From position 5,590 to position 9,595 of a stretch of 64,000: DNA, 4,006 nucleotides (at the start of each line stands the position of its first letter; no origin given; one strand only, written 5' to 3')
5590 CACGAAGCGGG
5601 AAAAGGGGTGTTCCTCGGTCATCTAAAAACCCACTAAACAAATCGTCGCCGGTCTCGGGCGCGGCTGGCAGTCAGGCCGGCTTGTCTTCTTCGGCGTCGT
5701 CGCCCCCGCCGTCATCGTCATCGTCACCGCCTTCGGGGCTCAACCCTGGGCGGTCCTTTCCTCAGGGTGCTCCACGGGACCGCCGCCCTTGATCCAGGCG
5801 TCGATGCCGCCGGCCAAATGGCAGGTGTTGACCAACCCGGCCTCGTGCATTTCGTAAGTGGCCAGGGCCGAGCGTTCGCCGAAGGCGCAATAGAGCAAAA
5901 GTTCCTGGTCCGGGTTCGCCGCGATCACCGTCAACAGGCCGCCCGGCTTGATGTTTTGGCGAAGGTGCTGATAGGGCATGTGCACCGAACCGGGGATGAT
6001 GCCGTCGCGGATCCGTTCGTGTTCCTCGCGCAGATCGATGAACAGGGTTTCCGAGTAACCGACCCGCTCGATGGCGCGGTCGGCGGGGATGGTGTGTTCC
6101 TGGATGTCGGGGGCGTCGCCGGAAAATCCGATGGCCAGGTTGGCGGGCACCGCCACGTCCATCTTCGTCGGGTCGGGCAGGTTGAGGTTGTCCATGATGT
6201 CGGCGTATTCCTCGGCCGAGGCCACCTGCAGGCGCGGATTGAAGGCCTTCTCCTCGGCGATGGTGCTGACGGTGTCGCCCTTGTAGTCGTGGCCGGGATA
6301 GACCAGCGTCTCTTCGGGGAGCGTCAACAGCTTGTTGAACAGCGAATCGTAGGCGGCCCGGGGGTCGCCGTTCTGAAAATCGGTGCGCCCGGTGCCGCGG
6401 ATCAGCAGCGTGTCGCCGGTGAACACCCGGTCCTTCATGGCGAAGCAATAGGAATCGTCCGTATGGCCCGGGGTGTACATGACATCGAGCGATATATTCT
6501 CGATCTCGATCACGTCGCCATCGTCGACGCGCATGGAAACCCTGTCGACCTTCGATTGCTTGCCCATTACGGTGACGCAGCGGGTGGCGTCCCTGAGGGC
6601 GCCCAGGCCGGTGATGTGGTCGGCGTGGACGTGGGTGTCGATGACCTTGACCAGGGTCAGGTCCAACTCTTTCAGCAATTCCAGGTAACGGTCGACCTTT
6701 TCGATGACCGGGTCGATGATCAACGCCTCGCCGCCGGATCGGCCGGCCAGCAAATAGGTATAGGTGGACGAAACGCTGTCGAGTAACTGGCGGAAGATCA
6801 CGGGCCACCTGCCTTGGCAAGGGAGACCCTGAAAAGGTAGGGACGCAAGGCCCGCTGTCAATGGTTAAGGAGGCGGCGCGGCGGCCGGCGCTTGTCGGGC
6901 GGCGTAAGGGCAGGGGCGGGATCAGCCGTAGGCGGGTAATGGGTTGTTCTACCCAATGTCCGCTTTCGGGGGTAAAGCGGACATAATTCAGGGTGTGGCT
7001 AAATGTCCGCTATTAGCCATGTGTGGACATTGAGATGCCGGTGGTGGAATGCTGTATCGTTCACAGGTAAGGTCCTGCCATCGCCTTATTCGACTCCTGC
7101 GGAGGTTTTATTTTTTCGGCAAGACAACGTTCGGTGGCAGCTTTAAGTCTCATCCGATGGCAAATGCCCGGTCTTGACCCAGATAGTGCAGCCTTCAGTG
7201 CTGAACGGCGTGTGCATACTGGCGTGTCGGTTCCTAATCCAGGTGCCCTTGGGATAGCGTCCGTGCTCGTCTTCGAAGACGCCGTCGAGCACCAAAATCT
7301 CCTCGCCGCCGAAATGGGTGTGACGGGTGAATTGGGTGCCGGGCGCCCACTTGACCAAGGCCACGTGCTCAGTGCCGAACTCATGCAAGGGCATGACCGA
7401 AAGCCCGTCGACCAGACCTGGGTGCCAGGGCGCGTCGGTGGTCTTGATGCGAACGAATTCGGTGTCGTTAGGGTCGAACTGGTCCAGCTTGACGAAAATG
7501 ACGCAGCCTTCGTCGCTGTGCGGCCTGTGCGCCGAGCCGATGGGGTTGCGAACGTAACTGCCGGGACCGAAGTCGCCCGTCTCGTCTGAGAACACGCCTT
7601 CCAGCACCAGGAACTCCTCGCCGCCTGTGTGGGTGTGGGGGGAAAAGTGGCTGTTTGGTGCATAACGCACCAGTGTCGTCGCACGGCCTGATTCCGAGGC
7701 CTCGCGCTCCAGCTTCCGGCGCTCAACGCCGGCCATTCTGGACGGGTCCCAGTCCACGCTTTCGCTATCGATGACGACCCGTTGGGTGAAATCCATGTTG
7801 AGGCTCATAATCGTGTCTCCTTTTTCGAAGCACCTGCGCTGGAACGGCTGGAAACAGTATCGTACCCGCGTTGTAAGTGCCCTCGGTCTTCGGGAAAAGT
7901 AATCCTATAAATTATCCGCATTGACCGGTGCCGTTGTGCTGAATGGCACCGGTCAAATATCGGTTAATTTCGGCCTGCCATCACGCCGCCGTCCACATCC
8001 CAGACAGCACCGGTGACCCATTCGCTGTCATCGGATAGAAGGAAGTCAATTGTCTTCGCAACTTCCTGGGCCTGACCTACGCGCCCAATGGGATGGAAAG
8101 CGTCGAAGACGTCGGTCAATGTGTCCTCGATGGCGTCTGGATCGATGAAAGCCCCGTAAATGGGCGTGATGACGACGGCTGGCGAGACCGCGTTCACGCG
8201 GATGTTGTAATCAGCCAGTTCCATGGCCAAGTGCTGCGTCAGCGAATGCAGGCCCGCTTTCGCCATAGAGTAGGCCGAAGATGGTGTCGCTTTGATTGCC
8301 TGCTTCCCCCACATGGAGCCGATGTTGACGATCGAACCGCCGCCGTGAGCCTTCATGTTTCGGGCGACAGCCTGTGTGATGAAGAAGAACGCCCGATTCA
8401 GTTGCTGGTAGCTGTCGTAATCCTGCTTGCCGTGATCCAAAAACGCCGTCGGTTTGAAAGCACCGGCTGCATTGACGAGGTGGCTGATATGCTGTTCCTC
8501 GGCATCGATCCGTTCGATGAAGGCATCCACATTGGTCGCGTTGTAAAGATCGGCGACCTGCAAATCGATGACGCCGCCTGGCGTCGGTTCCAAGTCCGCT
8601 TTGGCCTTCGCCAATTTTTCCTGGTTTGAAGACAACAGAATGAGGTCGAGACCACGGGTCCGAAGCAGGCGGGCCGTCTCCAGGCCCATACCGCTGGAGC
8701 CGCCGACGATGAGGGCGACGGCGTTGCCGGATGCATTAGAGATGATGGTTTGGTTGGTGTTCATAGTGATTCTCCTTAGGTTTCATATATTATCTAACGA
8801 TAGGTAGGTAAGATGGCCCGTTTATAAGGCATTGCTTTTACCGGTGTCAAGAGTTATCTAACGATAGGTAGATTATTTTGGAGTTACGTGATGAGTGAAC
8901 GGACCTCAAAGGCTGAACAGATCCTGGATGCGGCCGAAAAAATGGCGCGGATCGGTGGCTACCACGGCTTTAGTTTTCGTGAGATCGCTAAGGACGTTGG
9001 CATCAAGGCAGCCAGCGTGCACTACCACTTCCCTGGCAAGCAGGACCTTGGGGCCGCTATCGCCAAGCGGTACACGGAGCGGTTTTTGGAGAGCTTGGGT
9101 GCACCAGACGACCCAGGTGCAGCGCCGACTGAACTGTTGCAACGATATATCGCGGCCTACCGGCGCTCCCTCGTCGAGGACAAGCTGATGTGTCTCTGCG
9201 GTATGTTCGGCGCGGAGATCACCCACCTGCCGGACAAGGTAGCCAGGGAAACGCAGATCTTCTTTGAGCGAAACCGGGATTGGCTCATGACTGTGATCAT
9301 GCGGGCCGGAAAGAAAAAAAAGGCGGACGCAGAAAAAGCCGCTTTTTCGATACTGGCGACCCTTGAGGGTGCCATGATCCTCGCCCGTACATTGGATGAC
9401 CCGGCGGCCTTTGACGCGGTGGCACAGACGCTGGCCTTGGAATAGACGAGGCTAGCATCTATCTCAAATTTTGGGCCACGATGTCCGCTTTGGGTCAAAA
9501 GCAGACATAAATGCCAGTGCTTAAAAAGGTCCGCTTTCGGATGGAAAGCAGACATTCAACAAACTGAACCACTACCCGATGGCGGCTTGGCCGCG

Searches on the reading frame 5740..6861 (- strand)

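Call 84: search_protein_families(library=pfam, proteins=[window:5740-6861:-], max_evalue=0.00001)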
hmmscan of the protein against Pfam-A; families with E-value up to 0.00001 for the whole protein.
window:5740-6861:- (373 aa): 2 families
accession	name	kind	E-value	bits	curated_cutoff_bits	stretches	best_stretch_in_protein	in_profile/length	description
PF00753.33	Lactamase_B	-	6e-19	69.2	22.7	1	32-191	5-196/196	Metallo-beta-lactamase superfamily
PF00581.25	Rhodanese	-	1.8e-12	48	22.2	1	267-357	9-100/102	Rhodanese-like domain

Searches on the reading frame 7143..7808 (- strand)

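Call 84: search_protein_families(library=pfam, proteins=[window:7143-7808:-], max_evalue=0.00001)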
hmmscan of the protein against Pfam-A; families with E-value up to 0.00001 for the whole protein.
window:7143-7808:- (221 aa): 3 families
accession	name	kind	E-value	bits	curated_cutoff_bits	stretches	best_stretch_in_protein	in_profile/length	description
PF12973.13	Cupin_7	-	3.1e-66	220.2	27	2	9-111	2-104/105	ChrR Cupin-like domain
PF07883.17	Cupin_2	-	2.3e-07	30.9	27.2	0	46-99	2-59/70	Cupin domain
PF16867.11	DMSP_lyase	-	9.5e-06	25.9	27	0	48-101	101-158/162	Dimethlysulfonioproprionate lyase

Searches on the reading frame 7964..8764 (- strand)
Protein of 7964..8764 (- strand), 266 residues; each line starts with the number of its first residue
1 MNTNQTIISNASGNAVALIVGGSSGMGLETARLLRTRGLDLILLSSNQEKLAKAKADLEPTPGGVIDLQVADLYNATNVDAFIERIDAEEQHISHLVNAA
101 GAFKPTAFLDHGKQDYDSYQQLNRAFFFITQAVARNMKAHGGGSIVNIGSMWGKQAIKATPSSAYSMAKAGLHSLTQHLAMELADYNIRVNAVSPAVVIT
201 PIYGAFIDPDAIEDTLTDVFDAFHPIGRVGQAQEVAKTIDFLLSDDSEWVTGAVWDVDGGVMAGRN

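Call 84: search_protein_families(library=pfam, proteins=[window:7964-8764:-], max_evalue=0.00001)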
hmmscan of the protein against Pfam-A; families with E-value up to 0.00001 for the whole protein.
window:7964-8764:- (266 aa): 4 families
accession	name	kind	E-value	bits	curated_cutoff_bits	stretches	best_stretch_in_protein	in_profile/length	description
PF13561.12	adh_short_C2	-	8.3e-46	156.9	27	1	23-261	5-235/236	Enoyl-(Acyl carrier protein) reductase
PF00106.31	adh_short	-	4.3e-40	137.7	26.6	1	16-202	2-186/195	short chain dehydrogenase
PF23441.1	SDR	-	5.8e-15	55.8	27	1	10-262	3-256/258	SDR-like rossmann domain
PF08659.16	KR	-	4.4e-11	43.5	22.6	1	16-118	2-107/180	KR domain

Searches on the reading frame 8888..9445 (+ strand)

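Call 84: search_protein_families(library=pfam, proteins=[window:8888-9445:+], max_evalue=0.00001)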
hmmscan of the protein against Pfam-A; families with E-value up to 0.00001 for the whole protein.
window:8888-9445:+ (185 aa): 3 families
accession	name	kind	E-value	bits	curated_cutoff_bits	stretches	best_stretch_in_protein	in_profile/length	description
PF00440.29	TetR_N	-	6.6e-12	45.5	24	1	12-57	1-46/47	Bacterial regulatory proteins, tetR family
PF21993.1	TetR_C_13_2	-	5.4e-10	39.9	27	1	80-180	1-102/103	Transcriptional regulator LmrA/YxaF-like, C-terminal domain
PF16925.10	TetR_C_13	-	5.5e-07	30.4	27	1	84-181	5-108/109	Tetracyclin repressor-like, C-terminal domain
